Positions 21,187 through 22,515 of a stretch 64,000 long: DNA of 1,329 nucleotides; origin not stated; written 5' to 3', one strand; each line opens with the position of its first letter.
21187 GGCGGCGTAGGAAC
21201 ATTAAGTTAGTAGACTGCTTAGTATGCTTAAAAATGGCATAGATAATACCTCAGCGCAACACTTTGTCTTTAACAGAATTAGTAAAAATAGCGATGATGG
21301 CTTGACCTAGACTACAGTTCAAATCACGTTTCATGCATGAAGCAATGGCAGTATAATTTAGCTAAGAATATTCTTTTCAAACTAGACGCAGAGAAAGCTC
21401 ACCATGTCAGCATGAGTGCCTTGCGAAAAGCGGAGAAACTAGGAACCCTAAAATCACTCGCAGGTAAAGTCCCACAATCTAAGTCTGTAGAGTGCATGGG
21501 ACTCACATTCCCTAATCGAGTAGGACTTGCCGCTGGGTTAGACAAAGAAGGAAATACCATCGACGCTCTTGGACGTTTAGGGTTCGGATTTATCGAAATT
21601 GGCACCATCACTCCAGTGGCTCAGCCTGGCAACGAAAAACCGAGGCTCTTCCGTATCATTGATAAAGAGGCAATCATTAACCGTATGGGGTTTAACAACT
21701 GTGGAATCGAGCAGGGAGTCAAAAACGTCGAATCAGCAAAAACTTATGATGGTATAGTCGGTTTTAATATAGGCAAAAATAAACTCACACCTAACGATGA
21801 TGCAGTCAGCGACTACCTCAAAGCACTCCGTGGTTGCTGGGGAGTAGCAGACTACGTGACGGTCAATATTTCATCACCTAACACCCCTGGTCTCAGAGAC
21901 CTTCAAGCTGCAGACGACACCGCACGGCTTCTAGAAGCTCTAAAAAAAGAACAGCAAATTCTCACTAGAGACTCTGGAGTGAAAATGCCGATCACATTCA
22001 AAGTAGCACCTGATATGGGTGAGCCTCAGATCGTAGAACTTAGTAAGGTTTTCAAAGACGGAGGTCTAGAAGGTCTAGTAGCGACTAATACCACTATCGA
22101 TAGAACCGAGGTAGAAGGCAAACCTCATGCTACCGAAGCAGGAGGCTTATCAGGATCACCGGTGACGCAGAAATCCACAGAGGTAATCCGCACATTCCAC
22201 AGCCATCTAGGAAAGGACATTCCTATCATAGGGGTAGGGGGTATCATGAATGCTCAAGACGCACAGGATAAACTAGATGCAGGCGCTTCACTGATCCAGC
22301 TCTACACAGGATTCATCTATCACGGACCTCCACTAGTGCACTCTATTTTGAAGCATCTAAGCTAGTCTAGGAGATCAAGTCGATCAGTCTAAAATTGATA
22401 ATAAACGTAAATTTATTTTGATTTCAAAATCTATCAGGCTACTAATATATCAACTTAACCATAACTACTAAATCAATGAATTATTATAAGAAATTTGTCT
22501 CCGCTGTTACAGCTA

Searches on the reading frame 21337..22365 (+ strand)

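Call 56: search_protein_families(library=ncbifam, proteins=[window:21337-22365:+], max_evalue=0.00001)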
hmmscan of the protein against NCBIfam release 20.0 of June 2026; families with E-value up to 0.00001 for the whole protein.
window:21337-22365:+ (342 aa): 15 families
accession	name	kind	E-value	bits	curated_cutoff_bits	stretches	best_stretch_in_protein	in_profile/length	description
NF003646.0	PRK05286.1-4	equivalog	9.2e-142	471.8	457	1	6-341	3-336/341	quinone-dependent dihydroorotate dehydrogenase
NF003644.0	PRK05286.1-1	equivalog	1.8e-126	421.8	418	1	6-341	3-336/336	quinone-dependent dihydroorotate dehydrogenase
NF003652.0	PRK05286.2-5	equivalog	5.2e-125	417.3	267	1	6-341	4-340/353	quinone-dependent dihydroorotate dehydrogenase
TIGR01036.1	pyrD_sub2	equivalog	7.6e-123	409.8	200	1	6-341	1-335/356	dihydroorotate dehydrogenase (quinone)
NF003645.0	PRK05286.1-2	equivalog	2.8e-113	378.4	366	1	5-341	5-335/359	quinone-dependent dihydroorotate dehydrogenase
NF003648.0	PRK05286.2-1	equivalog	6.7e-106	354.2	433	1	5-341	3-336/360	quinone-dependent dihydroorotate dehydrogenase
NF003650.0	PRK05286.2-3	equivalog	2.8e-97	326.1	477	1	15-341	29-369/393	quinone-dependent dihydroorotate dehydrogenase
NF003651.0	PRK05286.2-4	equivalog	5.1e-96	321.6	448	1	50-341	63-356/377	quinone-dependent dihydroorotate dehydrogenase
NF003649.0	PRK05286.2-2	equivalog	4.8e-94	315.2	505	1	5-341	2-330/351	quinone-dependent dihydroorotate dehydrogenase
NF003647.0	PRK05286.1-5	equivalog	3e-68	230.2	619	1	6-341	2-334/354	quinone-dependent dihydroorotate dehydrogenase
TIGR01037.2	pyrD_sub1_fam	subfamily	9.9e-25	87.2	270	1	51-340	3-279/300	dihydroorotate dehydrogenase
NF005574.0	PRK07259.1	equivalog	3.1e-24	85.4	269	1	49-341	5-283/304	dihydroorotate dehydrogenase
NF002702.0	PRK02506.1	equivalog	2.1e-19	69.8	301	1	84-341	40-290/313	dihydroorotate oxidase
NF041011.1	dihydoor_dh_Arch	equivalog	1.2e-18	67.2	330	1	54-341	4-269/289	dihydroorotate dehydrogenase PyrD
NF006183.0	PRK08318.1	equivalog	7.1e-10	38.2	335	1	171-341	127-300/422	NAD-dependent dihydropyrimidine dehydrogenase subunit PreA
